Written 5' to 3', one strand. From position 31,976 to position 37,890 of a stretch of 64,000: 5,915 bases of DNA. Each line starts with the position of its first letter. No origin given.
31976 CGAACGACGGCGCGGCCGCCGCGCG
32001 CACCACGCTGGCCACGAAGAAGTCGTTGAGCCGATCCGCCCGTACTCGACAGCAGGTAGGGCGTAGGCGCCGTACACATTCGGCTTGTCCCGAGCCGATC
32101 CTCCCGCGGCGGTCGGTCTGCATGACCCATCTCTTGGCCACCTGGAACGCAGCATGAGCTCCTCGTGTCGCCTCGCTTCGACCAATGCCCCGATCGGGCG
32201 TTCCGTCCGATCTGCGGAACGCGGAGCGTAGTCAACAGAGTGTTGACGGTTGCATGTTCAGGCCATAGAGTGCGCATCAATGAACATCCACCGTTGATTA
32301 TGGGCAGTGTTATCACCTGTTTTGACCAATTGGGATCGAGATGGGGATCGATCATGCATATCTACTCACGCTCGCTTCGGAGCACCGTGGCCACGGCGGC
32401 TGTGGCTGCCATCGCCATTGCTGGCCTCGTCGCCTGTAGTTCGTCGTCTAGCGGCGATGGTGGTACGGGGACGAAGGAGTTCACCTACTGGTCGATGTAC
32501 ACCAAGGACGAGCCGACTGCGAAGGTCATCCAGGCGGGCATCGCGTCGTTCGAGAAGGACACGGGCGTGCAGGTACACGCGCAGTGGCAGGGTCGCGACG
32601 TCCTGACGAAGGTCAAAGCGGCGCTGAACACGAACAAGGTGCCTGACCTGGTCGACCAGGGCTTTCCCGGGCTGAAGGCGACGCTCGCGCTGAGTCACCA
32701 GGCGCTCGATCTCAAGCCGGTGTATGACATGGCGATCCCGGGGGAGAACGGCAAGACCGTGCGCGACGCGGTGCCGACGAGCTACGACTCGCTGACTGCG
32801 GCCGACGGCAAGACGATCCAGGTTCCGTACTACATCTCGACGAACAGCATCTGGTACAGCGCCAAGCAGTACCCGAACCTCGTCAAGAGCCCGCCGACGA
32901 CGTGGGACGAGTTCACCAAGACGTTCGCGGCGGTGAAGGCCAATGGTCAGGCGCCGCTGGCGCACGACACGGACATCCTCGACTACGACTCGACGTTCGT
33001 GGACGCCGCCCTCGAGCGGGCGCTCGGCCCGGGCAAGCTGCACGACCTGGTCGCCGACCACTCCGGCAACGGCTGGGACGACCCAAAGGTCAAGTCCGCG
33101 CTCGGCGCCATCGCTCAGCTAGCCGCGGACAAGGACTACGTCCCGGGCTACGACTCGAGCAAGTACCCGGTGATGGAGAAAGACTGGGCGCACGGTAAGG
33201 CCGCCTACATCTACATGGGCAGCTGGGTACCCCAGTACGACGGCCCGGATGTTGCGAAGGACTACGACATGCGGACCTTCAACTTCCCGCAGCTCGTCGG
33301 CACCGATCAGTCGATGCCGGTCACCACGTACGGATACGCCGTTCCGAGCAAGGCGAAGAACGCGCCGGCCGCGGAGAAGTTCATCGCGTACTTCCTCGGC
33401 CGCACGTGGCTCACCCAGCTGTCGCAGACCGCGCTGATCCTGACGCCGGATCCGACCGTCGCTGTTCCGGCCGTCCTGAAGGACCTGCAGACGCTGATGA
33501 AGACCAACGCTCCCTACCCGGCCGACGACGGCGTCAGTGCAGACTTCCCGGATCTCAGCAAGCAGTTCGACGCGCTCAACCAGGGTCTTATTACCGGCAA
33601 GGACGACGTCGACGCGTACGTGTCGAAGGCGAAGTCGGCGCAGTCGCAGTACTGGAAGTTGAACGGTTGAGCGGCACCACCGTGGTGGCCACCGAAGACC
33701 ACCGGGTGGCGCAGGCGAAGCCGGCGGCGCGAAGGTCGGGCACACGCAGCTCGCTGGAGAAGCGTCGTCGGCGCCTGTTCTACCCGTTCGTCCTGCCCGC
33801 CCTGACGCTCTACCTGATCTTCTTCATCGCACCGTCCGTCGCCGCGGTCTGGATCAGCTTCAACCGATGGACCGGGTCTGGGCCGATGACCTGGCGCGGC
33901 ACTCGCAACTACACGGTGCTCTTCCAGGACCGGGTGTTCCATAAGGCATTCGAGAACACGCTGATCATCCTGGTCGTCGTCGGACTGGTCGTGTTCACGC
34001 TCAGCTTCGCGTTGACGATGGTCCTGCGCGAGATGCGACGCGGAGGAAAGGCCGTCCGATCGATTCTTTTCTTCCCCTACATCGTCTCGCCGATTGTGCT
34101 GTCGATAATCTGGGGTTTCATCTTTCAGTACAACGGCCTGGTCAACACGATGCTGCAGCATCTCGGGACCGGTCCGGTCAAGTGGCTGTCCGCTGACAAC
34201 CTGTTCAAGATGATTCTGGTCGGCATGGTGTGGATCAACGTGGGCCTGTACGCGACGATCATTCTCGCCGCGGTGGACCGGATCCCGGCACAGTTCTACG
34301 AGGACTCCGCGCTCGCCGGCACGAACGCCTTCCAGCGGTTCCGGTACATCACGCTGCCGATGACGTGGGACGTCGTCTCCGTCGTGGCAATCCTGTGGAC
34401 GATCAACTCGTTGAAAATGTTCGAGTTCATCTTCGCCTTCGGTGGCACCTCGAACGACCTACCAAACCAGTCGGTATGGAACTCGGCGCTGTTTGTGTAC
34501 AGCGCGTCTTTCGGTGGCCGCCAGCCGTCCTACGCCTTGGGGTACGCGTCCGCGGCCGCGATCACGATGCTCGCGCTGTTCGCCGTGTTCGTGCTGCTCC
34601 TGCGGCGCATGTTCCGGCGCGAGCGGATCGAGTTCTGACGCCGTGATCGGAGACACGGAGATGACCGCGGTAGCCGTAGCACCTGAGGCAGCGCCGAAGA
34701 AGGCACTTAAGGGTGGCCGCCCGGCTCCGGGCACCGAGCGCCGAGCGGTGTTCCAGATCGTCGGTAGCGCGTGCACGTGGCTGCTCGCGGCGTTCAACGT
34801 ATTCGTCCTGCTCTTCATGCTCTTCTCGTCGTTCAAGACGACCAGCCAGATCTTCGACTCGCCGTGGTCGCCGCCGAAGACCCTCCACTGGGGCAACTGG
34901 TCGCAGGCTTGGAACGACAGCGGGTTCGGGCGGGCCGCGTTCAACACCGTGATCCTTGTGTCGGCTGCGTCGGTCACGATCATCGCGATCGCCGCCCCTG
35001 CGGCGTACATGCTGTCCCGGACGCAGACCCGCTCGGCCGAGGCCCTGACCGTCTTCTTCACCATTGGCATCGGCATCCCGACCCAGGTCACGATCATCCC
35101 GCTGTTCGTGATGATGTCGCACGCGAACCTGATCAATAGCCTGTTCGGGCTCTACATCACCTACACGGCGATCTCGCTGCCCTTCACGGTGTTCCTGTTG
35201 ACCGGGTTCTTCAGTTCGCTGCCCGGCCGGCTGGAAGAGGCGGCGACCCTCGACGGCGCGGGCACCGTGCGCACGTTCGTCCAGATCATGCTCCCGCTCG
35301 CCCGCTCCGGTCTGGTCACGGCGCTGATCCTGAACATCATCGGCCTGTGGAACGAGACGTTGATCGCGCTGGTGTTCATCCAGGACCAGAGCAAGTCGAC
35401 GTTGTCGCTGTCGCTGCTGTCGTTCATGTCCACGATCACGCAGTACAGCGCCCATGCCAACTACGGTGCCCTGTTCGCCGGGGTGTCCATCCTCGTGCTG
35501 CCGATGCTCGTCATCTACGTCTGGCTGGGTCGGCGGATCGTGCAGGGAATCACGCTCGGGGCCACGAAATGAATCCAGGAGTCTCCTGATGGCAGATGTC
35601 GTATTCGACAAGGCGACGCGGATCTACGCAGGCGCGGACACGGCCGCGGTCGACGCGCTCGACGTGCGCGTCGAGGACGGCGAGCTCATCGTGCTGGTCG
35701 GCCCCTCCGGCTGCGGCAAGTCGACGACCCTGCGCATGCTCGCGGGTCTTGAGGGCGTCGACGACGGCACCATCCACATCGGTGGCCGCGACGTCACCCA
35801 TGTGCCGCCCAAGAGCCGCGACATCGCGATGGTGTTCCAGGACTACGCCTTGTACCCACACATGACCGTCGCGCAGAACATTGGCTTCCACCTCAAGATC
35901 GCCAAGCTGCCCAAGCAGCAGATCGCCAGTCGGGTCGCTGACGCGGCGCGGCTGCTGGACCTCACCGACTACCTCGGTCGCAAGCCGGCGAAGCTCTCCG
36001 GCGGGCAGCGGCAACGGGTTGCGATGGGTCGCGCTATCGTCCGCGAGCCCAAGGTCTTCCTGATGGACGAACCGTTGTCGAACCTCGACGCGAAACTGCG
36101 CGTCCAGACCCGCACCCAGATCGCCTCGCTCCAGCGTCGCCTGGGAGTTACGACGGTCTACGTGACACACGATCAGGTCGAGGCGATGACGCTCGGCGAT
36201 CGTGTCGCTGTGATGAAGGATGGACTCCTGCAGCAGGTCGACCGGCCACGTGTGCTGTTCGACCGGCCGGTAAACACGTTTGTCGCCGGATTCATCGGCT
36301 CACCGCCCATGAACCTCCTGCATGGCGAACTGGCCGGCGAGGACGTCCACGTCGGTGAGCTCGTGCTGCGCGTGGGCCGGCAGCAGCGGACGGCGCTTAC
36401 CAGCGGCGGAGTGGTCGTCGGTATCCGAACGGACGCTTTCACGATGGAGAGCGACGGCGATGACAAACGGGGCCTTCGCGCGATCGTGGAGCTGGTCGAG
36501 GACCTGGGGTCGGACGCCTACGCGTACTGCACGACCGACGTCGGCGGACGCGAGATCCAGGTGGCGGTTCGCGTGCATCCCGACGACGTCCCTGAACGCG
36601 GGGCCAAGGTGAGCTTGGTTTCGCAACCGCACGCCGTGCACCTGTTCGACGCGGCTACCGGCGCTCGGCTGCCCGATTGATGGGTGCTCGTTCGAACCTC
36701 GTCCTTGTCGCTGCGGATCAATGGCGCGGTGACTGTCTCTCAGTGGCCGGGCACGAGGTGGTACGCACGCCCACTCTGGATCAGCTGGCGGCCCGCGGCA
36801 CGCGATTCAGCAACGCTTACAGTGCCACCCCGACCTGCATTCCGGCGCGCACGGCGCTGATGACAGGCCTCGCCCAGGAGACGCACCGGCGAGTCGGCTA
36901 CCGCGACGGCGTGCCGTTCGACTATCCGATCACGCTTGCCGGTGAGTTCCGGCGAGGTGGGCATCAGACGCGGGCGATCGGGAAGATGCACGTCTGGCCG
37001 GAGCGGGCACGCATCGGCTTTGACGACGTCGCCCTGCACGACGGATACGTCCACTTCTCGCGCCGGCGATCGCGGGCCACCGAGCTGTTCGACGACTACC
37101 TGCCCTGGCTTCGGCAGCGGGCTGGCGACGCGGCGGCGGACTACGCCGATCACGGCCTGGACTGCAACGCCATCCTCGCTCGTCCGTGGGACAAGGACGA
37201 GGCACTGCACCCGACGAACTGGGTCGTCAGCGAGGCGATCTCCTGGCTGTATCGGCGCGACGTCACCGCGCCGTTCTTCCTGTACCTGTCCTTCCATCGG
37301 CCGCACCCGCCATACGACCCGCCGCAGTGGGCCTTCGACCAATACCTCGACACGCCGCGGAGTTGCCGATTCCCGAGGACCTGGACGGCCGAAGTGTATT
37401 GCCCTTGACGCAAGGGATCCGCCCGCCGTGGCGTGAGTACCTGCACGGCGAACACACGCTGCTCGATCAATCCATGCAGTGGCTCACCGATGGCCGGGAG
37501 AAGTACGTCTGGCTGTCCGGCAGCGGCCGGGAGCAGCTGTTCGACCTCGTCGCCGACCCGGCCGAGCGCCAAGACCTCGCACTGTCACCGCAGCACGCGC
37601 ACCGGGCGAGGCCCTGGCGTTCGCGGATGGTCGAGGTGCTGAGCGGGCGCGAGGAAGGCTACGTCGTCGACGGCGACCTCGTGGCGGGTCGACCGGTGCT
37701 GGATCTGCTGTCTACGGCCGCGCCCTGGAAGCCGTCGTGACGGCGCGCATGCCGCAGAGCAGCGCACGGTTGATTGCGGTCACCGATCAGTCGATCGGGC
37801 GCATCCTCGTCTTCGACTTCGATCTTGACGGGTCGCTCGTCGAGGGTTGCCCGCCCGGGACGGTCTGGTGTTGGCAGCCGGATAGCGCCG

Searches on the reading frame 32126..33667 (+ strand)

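Call 24: search_protein_families(library=pfam, proteins=[window:32126-33667:+], max_evalue=0.00001)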
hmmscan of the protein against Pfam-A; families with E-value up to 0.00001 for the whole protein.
window:32126-33667:+ (514 aa): 1 family
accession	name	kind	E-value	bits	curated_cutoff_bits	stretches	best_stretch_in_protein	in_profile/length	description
PF01547.30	SBP_bac_1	-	1.4e-16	61.8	26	1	134-425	9-302/307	Bacterial extracellular solute-binding protein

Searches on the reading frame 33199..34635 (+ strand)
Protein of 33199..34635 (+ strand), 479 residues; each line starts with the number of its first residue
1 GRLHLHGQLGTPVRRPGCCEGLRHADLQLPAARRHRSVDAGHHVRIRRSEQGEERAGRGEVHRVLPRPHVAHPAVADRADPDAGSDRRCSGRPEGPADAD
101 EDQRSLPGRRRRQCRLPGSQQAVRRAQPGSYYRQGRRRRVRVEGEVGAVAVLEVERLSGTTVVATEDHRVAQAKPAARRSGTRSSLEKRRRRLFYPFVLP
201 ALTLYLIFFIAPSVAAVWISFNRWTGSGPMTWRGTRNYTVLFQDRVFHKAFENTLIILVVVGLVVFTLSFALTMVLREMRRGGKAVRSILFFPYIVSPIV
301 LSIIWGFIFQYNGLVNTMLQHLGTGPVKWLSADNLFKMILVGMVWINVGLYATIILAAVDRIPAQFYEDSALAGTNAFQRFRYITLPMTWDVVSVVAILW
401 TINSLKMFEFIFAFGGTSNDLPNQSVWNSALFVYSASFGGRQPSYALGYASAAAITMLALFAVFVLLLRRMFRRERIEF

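Call 24: search_protein_families(library=pfam, proteins=[window:33199-34635:+], max_evalue=0.00001)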
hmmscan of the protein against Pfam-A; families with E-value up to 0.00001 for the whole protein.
window:33199-34635:+ (479 aa): 1 family
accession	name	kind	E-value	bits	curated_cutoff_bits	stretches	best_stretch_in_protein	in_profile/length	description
PF00528.27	BPD_transp_1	-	8.4e-07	29.3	26.4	1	273-474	7-181/184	Binding-protein-dependent transport system inner membrane component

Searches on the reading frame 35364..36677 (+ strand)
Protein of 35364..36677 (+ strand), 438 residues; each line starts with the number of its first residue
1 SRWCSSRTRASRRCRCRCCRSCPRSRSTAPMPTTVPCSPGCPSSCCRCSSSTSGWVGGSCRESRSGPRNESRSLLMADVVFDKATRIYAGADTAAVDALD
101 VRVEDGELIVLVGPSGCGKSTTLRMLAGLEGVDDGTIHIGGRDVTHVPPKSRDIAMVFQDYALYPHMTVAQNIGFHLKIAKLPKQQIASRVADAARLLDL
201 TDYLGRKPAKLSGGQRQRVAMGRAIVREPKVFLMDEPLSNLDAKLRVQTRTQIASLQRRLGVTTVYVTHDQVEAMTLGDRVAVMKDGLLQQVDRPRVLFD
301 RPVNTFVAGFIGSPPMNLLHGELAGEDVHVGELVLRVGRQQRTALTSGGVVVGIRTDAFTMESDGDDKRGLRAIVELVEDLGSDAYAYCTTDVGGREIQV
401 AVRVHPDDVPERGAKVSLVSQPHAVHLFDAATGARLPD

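Call 24: search_protein_families(library=pfam, proteins=[window:35364-36677:+], max_evalue=0.00001)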
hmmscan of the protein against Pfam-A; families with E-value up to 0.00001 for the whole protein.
window:35364-36677:+ (438 aa): 3 families
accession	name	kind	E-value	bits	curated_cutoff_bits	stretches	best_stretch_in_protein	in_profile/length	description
PF00005.33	ABC_tran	-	6.2e-33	114.7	25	1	97-238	2-136/137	ABC transporter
PF08402.16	TOBE_2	-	6.7e-07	29.8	21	1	352-428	1-76/76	TOBE domain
PF17912.7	OB_MalK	-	1.2e-06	29.8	27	1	312-357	1-51/53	MalK OB fold domain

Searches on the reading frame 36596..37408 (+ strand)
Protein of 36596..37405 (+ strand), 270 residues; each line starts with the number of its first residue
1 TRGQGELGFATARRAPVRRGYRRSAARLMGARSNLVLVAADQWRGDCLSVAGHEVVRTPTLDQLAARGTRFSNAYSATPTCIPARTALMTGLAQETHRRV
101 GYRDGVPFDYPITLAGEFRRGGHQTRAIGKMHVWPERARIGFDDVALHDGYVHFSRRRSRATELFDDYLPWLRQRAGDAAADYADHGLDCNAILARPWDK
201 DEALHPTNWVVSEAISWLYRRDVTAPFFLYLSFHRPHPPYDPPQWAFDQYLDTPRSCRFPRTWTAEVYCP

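Call 24: search_protein_families(library=pfam, proteins=[window:36596-37405:+], max_evalue=0.00001)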
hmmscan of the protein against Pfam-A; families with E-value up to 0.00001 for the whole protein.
window:36596-37405:+ (270 aa): 1 family
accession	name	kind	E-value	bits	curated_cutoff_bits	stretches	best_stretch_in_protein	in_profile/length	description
PF00884.28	Sulfatase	-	2.4e-23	83.4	25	1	34-246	2-185/301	Sulfatase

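Call 28: search_protein_families(library=pfam, proteins=[window:36677-37408:+], max_evalue=0.01)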
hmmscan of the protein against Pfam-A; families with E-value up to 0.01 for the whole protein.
window:36677-37408:+ (243 aa): 2 families
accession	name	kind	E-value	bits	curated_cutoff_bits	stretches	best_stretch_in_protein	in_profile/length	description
PF00884.28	Sulfatase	-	1.6e-23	83.9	25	1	7-219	2-185/301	Sulfatase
PF01663.27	Phosphodiest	-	0.00022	21.4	23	1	8-128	1-117/342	Type I phosphodiesterase / nucleotide pyrophosphatase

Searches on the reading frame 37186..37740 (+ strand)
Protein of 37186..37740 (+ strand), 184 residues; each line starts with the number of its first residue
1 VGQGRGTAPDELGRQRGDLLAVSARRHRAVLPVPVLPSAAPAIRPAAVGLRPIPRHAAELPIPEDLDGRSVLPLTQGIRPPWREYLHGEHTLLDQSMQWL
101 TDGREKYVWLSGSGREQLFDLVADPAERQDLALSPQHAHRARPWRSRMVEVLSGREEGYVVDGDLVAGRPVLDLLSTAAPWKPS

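Call 28: search_protein_families(library=pfam, proteins=[window:37186-37740:+], max_evalue=0.01)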
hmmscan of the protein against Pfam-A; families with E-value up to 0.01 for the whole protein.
window:37186-37740:+ (184 aa): 1 family
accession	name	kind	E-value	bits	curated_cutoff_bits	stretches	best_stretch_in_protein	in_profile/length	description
PF16347.10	SGSH_C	-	0.0061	17.2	29.3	0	57-148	50-148/154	N-sulphoglucosamine sulphohydrolase, C-terminal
